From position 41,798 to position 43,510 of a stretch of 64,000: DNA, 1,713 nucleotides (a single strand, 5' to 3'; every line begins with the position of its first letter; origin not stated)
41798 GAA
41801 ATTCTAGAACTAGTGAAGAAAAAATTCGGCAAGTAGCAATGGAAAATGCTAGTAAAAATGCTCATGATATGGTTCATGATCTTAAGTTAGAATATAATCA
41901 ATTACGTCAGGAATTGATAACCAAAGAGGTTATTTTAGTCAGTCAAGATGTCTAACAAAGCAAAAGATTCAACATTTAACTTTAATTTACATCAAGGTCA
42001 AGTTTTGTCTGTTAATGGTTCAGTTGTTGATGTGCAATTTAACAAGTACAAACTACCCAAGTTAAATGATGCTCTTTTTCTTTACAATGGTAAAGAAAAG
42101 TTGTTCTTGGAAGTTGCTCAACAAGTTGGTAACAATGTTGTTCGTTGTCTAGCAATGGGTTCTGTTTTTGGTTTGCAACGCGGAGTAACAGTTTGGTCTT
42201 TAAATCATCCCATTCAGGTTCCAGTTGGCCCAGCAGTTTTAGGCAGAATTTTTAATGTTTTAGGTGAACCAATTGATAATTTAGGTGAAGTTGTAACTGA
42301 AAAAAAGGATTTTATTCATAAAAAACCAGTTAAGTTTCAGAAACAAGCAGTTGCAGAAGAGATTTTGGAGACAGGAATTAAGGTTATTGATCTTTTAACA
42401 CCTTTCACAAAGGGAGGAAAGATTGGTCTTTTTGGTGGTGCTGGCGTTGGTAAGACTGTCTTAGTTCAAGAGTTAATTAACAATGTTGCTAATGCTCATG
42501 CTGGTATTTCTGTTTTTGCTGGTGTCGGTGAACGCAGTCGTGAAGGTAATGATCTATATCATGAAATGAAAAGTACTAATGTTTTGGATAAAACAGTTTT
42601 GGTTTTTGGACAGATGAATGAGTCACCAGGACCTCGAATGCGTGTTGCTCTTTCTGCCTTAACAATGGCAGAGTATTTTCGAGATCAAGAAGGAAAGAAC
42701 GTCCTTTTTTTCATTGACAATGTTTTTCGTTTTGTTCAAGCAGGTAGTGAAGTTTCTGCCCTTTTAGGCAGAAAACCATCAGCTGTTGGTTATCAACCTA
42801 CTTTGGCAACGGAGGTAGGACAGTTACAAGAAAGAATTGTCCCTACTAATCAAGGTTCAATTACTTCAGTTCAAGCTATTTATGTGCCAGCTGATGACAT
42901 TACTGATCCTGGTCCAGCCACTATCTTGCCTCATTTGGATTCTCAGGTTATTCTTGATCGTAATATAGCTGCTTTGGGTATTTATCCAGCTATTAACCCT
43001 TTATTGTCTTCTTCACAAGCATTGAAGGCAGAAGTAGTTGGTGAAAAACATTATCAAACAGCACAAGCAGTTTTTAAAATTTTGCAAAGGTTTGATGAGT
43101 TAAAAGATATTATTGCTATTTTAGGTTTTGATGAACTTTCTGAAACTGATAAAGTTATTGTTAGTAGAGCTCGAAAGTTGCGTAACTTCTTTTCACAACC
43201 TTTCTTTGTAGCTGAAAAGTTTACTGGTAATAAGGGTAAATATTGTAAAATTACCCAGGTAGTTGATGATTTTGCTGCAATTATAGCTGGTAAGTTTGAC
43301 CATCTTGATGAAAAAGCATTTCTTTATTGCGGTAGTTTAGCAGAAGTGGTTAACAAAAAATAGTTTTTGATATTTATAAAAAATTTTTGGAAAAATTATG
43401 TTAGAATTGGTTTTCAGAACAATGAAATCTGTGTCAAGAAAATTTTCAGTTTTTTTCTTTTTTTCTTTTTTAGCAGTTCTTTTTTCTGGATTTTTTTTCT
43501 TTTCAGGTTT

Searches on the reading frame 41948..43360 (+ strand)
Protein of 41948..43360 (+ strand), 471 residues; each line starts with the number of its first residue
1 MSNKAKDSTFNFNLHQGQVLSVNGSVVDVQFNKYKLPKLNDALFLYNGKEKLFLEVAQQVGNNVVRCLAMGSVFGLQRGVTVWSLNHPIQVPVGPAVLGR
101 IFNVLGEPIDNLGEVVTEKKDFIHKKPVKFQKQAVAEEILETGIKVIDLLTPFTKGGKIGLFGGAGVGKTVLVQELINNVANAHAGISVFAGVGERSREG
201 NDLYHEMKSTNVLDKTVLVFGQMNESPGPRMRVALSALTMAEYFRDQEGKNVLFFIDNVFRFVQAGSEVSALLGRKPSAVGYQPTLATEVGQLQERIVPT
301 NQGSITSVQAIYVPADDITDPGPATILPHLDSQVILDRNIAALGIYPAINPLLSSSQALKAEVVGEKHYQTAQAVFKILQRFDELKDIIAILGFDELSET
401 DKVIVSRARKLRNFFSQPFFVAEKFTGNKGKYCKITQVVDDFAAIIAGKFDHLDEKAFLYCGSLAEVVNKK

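Call 19: find_related_loci(query=window:41948-43360:+, collection=genome_contigs, flank=1000)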
Query seq(471 aa) (471 aa) in genome_contigs; peptide patterns used: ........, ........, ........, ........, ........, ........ (x = any residue, [..] = any of these).
600 stretches matched a pattern (row limit reached: there are more); 597 encode a relative of the query (tblastn E <= 1e-3); the best 80 are kept; 80 distinct loci.
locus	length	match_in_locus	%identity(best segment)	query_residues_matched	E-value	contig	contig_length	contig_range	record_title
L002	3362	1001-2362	62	17-470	0e+0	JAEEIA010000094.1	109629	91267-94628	MAG: Oscillospiraceae bacterium isolate Tb.RUG.135 k141_12202014_flag=1_multi=14.0000_len=109629, whole genome shotgun s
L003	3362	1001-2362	62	17-470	0e+0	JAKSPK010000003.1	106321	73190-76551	MAG: Oscillospiraceae bacterium isolate Horse_feces201 MAG201_3, whole genome shotgun sequence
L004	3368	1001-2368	64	17-470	0e+0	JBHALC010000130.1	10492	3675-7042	MAG: Erysipelotrichaceae bacterium isolate D-38_MAG_40 D-38__167255, whole genome shotgun sequence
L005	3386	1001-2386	63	14-470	0e+0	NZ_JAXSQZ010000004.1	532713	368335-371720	Paenibacillus campi strain SGZ-1009 Scaffold4, whole genome shotgun sequence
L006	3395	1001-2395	61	11-470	0e+0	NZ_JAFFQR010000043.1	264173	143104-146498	Paenibacillus farraposensis strain UY79 NODE_70_length_264103_cov_47.208672, whole genome shotgun sequence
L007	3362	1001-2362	62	17-470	0e+0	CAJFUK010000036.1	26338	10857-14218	Candidatus Falkowella caecavicola isolate Coassembly_mag_370 genome assembly, contig: MAGpy_11413_min2k_bin_370_fak87_12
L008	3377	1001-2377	62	13-470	0e+0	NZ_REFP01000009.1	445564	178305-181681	Thermoactinomyces vulgaris strain DSM 43016 Ga0070019_103, whole genome shotgun sequence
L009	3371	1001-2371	62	15-470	0e+0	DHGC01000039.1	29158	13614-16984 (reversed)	MAG TPA_asm: Erysipelotrichaceae bacterium UBA4808 UBA4808_contig_29369, whole genome shotgun sequence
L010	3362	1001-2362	62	17-470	0e+0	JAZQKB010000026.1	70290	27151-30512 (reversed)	MAG: Clostridia bacterium isolate T1900044616_TS20190082.MAGScoT_cleanbin_000006 SGB_850_k141_1053165, whole genome shot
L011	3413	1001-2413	61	3-470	0e+0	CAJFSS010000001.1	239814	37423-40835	Candidatus Pseudoruminococcus merdavium isolate Chicken_3_mag_121 genome assembly, contig: MAGpy_11413_3_idba_bin_121_fa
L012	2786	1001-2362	60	17-470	0e+0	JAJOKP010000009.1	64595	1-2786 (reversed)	MAG: Clostridiales bacterium isolate MAG-2163 c_000000000004, whole genome shotgun sequence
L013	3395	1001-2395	60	11-470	0e+0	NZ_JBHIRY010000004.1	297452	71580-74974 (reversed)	Paenibacillus medicaginis strain JCM 18446 NODE_4_length_297452_cov_88.738388, whole genome shotgun sequence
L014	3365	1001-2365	64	17-468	0e+0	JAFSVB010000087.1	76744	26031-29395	MAG: Bacilli bacterium isolate RGIG3500 Goat_Rumen.Co__c883051, whole genome shotgun sequence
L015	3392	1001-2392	61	14-470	0e+0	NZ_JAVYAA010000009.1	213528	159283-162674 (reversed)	Paenibacillus suaedae strain chi10 contig9, whole genome shotgun sequence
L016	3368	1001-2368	63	17-470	0e+0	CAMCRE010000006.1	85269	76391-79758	MAG: uncultured Erysipelotrichaceae bacterium isolate SRR15732359_bin.11_metaWRAP_v1.3_MAG genome assembly, contig: ERZ9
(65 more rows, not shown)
